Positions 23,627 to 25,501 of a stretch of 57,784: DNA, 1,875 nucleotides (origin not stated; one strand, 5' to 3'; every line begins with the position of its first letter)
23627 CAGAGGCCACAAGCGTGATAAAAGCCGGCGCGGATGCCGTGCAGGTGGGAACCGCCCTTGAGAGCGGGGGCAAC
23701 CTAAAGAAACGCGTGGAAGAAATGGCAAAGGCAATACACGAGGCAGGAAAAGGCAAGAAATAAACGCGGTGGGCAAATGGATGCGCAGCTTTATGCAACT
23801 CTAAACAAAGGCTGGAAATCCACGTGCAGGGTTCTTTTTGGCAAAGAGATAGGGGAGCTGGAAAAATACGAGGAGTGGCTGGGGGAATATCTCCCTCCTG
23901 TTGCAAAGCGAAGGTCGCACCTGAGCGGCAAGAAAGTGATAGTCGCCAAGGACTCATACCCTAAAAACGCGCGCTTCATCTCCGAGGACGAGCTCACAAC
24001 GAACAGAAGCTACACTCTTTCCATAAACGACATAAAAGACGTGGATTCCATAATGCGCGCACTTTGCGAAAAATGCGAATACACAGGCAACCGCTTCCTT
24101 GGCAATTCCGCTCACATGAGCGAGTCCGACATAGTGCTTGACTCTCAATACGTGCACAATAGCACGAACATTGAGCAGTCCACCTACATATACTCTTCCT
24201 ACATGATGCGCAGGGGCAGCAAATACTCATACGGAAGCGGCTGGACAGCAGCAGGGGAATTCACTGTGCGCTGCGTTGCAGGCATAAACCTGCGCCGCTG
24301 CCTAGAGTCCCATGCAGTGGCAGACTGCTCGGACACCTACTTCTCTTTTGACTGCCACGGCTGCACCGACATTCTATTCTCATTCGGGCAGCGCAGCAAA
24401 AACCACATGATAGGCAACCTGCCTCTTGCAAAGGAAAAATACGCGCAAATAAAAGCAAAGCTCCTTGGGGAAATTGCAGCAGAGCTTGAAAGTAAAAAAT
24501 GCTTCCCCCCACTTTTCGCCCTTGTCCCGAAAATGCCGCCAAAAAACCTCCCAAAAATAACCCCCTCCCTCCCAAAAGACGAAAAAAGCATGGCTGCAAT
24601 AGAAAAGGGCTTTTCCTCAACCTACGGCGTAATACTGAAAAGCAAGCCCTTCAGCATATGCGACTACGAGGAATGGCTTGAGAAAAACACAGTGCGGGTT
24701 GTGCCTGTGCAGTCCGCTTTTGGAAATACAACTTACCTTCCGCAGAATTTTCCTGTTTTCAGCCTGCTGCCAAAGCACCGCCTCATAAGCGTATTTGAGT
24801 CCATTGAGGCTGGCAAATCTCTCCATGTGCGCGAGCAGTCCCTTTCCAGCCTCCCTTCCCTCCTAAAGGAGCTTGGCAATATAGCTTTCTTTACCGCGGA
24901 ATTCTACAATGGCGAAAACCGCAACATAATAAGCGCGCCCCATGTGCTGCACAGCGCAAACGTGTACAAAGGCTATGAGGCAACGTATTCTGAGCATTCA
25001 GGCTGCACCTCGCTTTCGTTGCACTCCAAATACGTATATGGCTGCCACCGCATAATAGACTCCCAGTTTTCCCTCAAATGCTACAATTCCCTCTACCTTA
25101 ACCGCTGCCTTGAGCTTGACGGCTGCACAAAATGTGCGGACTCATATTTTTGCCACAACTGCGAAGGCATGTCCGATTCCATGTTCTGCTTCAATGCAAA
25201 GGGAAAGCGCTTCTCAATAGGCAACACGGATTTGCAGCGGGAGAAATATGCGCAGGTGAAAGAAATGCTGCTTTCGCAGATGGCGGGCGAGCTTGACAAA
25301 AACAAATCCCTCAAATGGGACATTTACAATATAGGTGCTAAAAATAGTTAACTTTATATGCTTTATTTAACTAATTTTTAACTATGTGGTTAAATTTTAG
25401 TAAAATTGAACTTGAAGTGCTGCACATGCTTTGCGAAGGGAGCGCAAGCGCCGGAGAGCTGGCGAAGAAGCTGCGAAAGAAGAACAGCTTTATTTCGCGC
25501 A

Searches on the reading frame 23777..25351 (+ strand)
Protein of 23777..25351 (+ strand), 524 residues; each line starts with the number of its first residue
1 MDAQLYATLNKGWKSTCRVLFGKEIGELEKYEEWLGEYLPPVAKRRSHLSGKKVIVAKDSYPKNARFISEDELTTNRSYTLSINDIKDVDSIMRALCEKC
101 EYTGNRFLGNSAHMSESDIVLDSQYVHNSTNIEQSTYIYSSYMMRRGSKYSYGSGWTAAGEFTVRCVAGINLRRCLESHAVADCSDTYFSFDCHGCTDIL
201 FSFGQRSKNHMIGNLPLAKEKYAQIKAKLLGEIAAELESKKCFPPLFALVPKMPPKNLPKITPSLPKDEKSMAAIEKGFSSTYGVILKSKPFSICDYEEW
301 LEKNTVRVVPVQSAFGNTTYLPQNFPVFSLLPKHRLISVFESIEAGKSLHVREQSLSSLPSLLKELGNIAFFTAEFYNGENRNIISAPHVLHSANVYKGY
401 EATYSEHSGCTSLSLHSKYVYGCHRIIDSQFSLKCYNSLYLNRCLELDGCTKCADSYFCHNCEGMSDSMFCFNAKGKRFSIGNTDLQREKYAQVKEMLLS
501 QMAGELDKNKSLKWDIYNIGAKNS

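Call 4: search_protein_families(library=pfam, proteins=[window:23777-25351:+], max_evalue=1)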
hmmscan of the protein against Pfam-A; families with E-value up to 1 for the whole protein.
window:23777-25351:+ (524 aa): 1 family
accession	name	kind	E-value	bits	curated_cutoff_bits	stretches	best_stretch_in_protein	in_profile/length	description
PF00634.23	BRCA2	-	0.19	11.7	20.3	0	50-61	9-20/29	BRCA2 repeat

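Call 6: search_protein_families(library=ncbifam, proteins=[window:23777-25351:+], max_evalue=1)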
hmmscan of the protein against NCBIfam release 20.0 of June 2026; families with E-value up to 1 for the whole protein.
window:23777-25351:+ (524 aa): 0 families

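Call 7: search_protein_families(library=padloc, proteins=[window:23777-25351:+], max_evalue=0.1)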
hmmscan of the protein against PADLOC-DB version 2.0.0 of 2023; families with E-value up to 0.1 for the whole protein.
window:23777-25351:+ (524 aa): 0 families

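Call 8: find_homologous_proteins(query=A1, max_evalue=0.001)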
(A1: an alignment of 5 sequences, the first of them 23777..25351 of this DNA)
Query A1 (5 sequences) (524 aa, profile of the alignment): 235 proteins with E <= 0.001 among 6424 candidates; the best 120 are listed.
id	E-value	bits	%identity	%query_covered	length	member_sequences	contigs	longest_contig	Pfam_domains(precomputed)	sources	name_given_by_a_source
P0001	2.9e-246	837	100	100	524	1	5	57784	-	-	-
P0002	3.2e-226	770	84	100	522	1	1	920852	-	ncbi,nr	ncbi:Uncharacterised protein [Candidatus Anstonella stagnisolia]|nr:Uncharacterised protein [Candida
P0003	5.7e-226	770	81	99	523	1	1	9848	-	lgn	-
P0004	1.2e-196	673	63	99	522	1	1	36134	-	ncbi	-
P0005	4.5e-196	671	62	99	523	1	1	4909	-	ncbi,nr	ncbi:MAG: hypothetical protein NT157_02210 [Candidatus Micrarchaeota archaeon]|nr:hypothetical prote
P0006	3.7e-192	658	57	100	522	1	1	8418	-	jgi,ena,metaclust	metaclust:\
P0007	8.4e-191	654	60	99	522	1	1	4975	-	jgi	jgi:hypothetical protein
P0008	3.2e-190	652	61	99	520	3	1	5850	-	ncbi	-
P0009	5.4e-190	651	61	100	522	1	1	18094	-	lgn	-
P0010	7.2e-190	650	56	99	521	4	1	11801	-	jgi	-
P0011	1.4e-189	649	62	99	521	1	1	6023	-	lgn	-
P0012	8.8e-189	647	61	99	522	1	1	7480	-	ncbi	ncbi:MAG: zinc ribbon domain-containing protein [Candidatus Micrarchaeota archaeon]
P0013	1.5e-188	646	60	99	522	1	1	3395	-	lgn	-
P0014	1.6e-186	639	58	100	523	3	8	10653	-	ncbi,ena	-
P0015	2.6e-186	639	60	100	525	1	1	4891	-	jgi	jgi:hypothetical protein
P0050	9.0e-178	611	57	100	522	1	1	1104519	-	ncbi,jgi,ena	ncbi:MAG: hypothetical protein WC506_02290 [Candidatus Micrarchaeia archaeon]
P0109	7.3e-170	584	48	98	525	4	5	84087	-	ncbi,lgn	ncbi:MAG: hypothetical protein QXF86_00785 [Candidatus Bilamarchaeaceae archaeon]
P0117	4.1e-169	582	48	99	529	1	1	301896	-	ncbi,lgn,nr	ncbi:hypothetical protein KKB44_02515 [Candidatus Micrarchaeota archaeon]|nr:hypothetical protein [C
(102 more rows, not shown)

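Call 9: search_solved_structures(query=A1, max_evalue=10)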
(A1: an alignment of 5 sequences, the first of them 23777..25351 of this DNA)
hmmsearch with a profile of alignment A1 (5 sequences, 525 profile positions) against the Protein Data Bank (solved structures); distinct sequences matched with E-value up to 10: 1.
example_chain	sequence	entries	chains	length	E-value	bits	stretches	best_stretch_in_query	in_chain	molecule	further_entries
2kn0_A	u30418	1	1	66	5.1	9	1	439-464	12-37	Fn14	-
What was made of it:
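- Tried and rejected: Profile libraries: Pfam, NCBIfam, PADLOC and PDB-sequence searches of the five proteins and of the family profile gave nothing (calls 4, 6, 7, 9).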

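Call 11: find_encoding_contigs(protein=P0002, flank=10000, max_places=3)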
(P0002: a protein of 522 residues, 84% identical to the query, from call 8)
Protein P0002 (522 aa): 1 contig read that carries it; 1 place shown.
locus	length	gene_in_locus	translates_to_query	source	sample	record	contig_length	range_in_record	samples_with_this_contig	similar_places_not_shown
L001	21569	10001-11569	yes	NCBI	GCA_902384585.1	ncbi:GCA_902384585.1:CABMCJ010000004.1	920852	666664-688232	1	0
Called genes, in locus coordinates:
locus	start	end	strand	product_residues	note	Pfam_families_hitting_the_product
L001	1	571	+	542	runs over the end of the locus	-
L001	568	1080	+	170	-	-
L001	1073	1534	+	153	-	-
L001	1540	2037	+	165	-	-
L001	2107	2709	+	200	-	-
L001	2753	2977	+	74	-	PF01423:LSM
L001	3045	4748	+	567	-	-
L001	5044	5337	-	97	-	-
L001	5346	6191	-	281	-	PF13646:HEAT_2, PF02985:HEAT (faint)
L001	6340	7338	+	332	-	PF00044:Gp_dh_N, PF02800:Gp_dh_C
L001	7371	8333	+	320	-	PF01073:3Beta_HSD, PF01370:Epimerase, PF04321:RmlD_sub_bind, PF05368:NmrA (weak), PF13460:NAD_binding_10, PF16363:GDP_Man_Dehyd, PF07993:NAD_binding_4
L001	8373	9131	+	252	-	PF00106:adh_short, PF08659:KR, PF23441:SDR, PF13561:adh_short_C2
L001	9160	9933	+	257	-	PF01884:PcrB, PF00478:IMPDH (faint), PF00977:His_biosynth, PF05690:ThiG (weak), PF01180:DHO_dh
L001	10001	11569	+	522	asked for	-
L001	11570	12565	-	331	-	PF01047:MarR (faint), PF12840:HTH_20 (faint), PF13404:HTH_AsnC-type, PF13412:HTH_24, PF12802:MarR_2 (faint), PF13404:HTH_AsnC-type, PF13412:HTH_24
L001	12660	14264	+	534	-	-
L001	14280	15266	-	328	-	PF13404:HTH_AsnC-type, PF13412:HTH_24, PF13518:HTH_28 (faint), PF22451:NirdL-like_HTH (faint), PF13404:HTH_AsnC-type, PF13412:HTH_24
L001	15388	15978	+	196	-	-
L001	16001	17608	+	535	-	-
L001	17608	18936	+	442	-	-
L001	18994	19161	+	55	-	-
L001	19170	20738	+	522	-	-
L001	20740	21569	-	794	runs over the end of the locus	PF01580:FtsK_SpoIIIE (weak), PF01935:DUF87, PF10412:TrwB_AAD_bind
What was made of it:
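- On AbiE / nucleotidyltransferase TA module as part of the array: The syntenic A. stagnisolia array lacks both (call 11).
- The locus is syntenic (call 11).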

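Call 13: find_encoding_contigs(protein=P0050, flank=10000, max_places=2)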
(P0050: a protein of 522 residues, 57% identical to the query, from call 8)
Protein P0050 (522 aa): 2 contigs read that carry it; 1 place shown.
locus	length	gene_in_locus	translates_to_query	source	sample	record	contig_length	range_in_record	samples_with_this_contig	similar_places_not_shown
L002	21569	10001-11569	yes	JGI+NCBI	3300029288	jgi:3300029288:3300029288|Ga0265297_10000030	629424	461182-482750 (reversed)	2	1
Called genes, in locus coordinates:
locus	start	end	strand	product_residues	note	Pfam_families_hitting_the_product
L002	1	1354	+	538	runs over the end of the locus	PF02773:S-AdoMet_synt_C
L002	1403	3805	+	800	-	PF03104:DNA_pol_B_exo1, PF00136:DNA_pol_B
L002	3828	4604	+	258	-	PF05833:NFACT_N (weak), PF05670:NFACT-R_1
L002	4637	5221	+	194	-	PF00753:Lactamase_B, PF19583:ODP (faint)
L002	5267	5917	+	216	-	PF22175:Ogg-HhH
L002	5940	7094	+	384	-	PF01073:3Beta_HSD, PF01370:Epimerase, PF04321:RmlD_sub_bind, PF13460:NAD_binding_10, PF16363:GDP_Man_Dehyd (weak), PF07993:NAD_binding_4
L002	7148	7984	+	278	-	PF01884:PcrB, PF00478:IMPDH (faint), PF00977:His_biosynth (weak), PF01180:DHO_dh (weak), PF05690:ThiG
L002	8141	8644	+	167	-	-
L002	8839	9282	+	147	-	-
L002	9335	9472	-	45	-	PF08279:HTH_11 (weak), PF13384:HTH_23 (weak), PF00392:GntR (weak), PF01047:MarR (weak), PF13412:HTH_24 (weak), PF13542:HTH_Tnp_ISL3 (weak)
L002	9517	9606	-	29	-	-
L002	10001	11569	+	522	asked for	-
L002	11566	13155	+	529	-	-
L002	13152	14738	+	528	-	-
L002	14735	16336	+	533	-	-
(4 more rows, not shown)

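Call 14: find_encoding_contigs(protein=P0117, flank=10000, max_places=2)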
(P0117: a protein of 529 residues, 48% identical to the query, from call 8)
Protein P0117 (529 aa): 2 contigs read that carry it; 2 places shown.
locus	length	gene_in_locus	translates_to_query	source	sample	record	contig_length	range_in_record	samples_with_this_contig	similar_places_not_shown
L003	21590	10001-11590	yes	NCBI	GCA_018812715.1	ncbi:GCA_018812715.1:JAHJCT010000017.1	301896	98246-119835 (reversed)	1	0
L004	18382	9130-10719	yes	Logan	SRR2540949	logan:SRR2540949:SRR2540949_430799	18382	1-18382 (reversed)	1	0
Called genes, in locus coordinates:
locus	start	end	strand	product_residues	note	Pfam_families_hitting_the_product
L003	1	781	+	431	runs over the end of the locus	PF00753:Lactamase_B, PF23023:Anti-Pycsar_Apyc1, PF16661:Lactamase_B_6, PF10996:Beta-Casp, PF07521:RMMBL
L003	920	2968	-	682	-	-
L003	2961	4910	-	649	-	-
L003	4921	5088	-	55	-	-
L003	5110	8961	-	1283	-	-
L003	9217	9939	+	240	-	PF04967:HTH_10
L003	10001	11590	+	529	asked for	-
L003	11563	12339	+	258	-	-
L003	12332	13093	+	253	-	-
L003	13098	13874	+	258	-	-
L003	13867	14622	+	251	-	-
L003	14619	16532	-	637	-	PF01935:DUF87, PF10412:TrwB_AAD_bind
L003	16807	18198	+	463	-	PF00291:PALP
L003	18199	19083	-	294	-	-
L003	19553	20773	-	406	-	PF00483:NTP_transferase, PF12804:NTP_transf_3, PF24894:Hexapep_GlmU (faint), PF00132:Hexapep (faint), PF25084:LbH_EIF2B, PF25087:GMPPB_C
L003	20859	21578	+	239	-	-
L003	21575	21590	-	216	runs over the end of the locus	-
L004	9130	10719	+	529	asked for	-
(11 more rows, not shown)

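Call 15: find_encoding_contigs(protein=P0109, flank=10000, max_places=2)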
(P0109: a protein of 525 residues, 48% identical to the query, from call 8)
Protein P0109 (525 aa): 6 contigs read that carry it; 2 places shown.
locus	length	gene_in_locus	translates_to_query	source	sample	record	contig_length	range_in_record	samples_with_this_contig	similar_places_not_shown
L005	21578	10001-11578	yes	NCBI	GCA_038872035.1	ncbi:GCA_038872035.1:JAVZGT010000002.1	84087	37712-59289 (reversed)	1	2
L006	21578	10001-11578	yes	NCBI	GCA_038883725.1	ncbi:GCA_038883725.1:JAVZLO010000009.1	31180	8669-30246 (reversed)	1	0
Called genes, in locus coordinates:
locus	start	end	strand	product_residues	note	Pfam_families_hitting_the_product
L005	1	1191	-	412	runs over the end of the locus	-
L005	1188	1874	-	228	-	PF01255:Prenyltransf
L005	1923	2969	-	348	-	PF06849:DUF1246, PF06973:DUF1297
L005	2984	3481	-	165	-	-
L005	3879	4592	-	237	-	PF10584:Proteasome_A_N, PF00227:Proteasome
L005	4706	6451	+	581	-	PF00009:GTP_EFTU, PF01926:MMR_HSR1, PF03144:GTP_EFTU_D2 (weak), PF11987:IF-2, PF14578:GTP_EFTU_D4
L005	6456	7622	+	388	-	PF03215:Rad17 (weak), PF05496:RuvB_N (faint), PF05673:DUF815 (weak), PF00004:AAA, PF21960:RCF1-5-like_lid (weak), PF25361:AAA_lid_RFC1 (weak)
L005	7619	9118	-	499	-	PF00270:DEAD, PF04851:ResIII, PF07517:SecA_DEAD (weak), PF18766:SWI2_SNF2, PF21210:RNA_helicase_helical (weak), PF00271:Helicase_C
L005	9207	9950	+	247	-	PF04967:HTH_10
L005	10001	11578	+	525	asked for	-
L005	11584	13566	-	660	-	PF01935:DUF87, PF10412:TrwB_AAD_bind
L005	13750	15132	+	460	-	PF00291:PALP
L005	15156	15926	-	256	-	PF05670:NFACT-R_1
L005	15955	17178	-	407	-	PF12704:MacB_PCD, PF12698:ABC2_membrane_3 (weak), PF02687:FtsX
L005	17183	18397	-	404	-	PF12704:MacB_PCD, PF02687:FtsX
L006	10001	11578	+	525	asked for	-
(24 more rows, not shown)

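Call 26: search_protein_representatives(alignment_id=A1)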
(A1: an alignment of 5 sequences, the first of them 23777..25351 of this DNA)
Query: 5 sequences, 525 profile positions. Proteins with E-value up to 0.001 (for the whole library): 1716; up to 1e-10: 581; up to 1e-30: 341. The best 150 are listed.
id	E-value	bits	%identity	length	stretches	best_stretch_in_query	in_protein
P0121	3.7e-179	613.4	-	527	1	1-522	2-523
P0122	9.1e-177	605.5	-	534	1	2-524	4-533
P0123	1.2e-176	605.1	-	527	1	3-524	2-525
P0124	7.4e-176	602.5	-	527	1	6-524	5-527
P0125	8.9e-176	602.2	-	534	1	1-522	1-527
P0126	4.3e-174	596.7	-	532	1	1-524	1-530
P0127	9.0e-173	592.3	-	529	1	3-521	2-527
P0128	2.5e-172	590.9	-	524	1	9-523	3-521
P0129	2.8e-172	590.7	-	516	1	9-521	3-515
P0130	3.0e-171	587.3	-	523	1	9-523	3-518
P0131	4.1e-171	586.8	-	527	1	4-522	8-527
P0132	1.3e-169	581.9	-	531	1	3-524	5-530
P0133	3.1e-169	580.6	-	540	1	7-521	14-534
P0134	5.9e-169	579.7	-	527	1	2-523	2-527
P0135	1.2e-167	575.4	-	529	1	1-523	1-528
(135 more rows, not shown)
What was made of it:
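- Checked: This is far beyond chance: the family has 341 cluster representatives at E<1e-30 (call 26).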

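Call 27: predict_structure(alignment_id=A2)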
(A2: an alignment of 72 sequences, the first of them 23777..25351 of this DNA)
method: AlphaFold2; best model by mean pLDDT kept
length: 524 residues; sequences in the alignment: 72
mean_pLDDT: 84.7   pTM: 0.87
mean pLDDT of the five models: 84.7, 84.5, 83.7, 77.8, 76.1
residues with pLDDT >= 90: 251; 70-90: 200; 50-70: 72; < 50: 1
segments of 3 or more residues with pLDDT < 50: none
pLDDT, mean of each block of 10 residues (from residue 1): 95 95 96 93 92 90 87 72 78 76 86 93 93 87 80 78 79 74 69 73 88 95 95 96 92 92 87 94 91 95 91 94 87 95 94 95 94 92 94 92 76 74 71 67 64 61 58 63 79 86 93 81 60
secondary structure, 60 per line:
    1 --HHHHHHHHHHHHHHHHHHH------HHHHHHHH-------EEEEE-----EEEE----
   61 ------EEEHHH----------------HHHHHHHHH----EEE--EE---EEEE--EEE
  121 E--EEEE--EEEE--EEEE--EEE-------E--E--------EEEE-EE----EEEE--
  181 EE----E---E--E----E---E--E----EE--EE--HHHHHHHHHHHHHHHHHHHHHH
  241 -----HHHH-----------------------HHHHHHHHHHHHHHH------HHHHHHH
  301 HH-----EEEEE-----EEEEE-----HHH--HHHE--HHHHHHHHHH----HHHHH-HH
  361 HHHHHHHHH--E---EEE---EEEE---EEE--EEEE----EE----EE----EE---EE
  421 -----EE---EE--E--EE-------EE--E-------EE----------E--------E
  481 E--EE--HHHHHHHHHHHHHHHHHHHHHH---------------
elements in order: H3-21 H28-35 E43-47 E53-56 E67-69 H89-97 E102-104 E112-115 E118-121 E124-127 E130-133 E136-139 E142-144 E164-167 E175-178 H219-240 H246-249 H273-287 H294-302 E308-312 E318-322 H339-348 H353-357 H359-369 E376-378 E382-385 E389-391 E394-397 H488-509
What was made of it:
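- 23777..25351 (+): Paralogue W1 (524 aa). This is the conserved class, present in most arrays and usually first in them. AlphaFold model pLDDT 84.7, pTM 0.87 (call 27).
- The Cys-rich part of the model has only moderate confidence (pLDDT 58-76, call 27).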

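Call 29: fold_search(model_id=the predicted structure, library=pdb)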
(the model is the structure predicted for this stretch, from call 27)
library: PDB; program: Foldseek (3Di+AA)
matches with E <= 10: 47; with E <= 0.001: 0
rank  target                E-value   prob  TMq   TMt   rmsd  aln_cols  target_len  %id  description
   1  9f5x_s                9.9e-01  0.04  0.10  0.14  11.6       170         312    9  Structure of the Chlamydomonas reinhardtii respiratory supercomplex I1 III2 IV2 (released 2025-03-12)
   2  7aqq_z                1.9e+00  0.04  0.09  0.16  12.2       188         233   10  Cryo-EM structure of Arabidopsis thaliana Complex-I (membrane core) (released 2021-12-08)
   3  1qre                  3.1e+00  0.02  0.08  0.15  13.2       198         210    9  A CLOSER LOOK AT THE ACTIVE SITE OF GAMMA-CARBONIC ANHYDRASES: HIGH RESOLUTION CRYSTALLOGRAPHIC STUDIES OF THE CARBONIC  (released 1999-06-25)
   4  8j9h_G1               3.2e+00  0.02  0.10  0.12  10.9       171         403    9  Cryo-EM structure of Euglena gracilis respiratory complex I, deactive state (released 2024-02-28)
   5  6y69_g                3.8e+00  0.03  0.06  0.15   8.6        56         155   27  Cryo-EM structure of an Escherichia coli 70S ribosome in complex with antibiotic TetracenomycinX (released 2020-07-01)
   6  1yp4_D                3.8e+00  0.01  0.08  0.09  14.8       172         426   12  Crystal structure of potato tuber ADP-glucose pyrophosphorylase in complex with ADP-glucose (released 2005-03-15)
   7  8e62_C                4.4e+00  0.02  0.10  0.19  12.9       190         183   12  STRUCTURE OF Pcryo_0615 from Psychrobacter cryohalolentis, an N-acetyltransferase required to produce Diacetamido-2,3- (released 2022-11-23)
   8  1qrf                  4.4e+00  0.01  0.07  0.15  13.0       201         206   10  A CLOSER LOOK AT THE ACTIVE SITE OF GAMMA-CARBONIC ANHYDRASES: HIGH RESOLUTION CRYSTALLOGRAPHIC STUDIES OF THE CARBONIC  (released 1999-06-25)
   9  9jyw_A                4.6e+00  0.01  0.09  0.17  12.0       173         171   11  Crystal structure of the gamma-carbonic anhydrase from the polyextremophilic bacterium Aeribacillus pallidus (released 2024-12-11)
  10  8buu_g                4.9e+00  0.05  0.06  0.17   8.1        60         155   20  ARE-ABCF VmlR2 bound to a 70S ribosome (released 2023-04-05)
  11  3pmo                  4.9e+00  0.01  0.09  0.11  13.9       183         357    8  The structure of LpxD from Pseudomonas aeruginosa at 1.3 A resolution (released 2011-07-27)
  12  7afh_G                5.4e+00  0.03  0.06  0.17   7.9        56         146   23  Bacterial 30S ribosomal subunit assembly complex state C (head domain) (released 2021-07-07)
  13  4n27_A                5.4e+00  0.02  0.10  0.20  11.3       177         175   10  X-ray structure of Brucella abortus RicA (released 2013-12-11)
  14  5dem_C                5.7e+00  0.01  0.08  0.12  10.6       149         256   10  Structure of Pseudomonas aeruginosa LpxA (released 2015-09-16)
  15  6ued                  6.3e+00  0.02  0.12  0.16  15.0       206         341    8  Apo Pseudomonas aeruginosa LpxD Structure (released 2019-11-13)
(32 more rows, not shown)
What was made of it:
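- On Hexapeptide-repeat left-handed beta-helix proteins: The Foldseek hits are non-significant (call 29).
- Closest known: Left-handed beta-helix. Different: Foldseek E is about 1-10 with TM about 0.1 (call 29).
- The weak Foldseek hits are nearly all beta-helix proteins (call 29).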
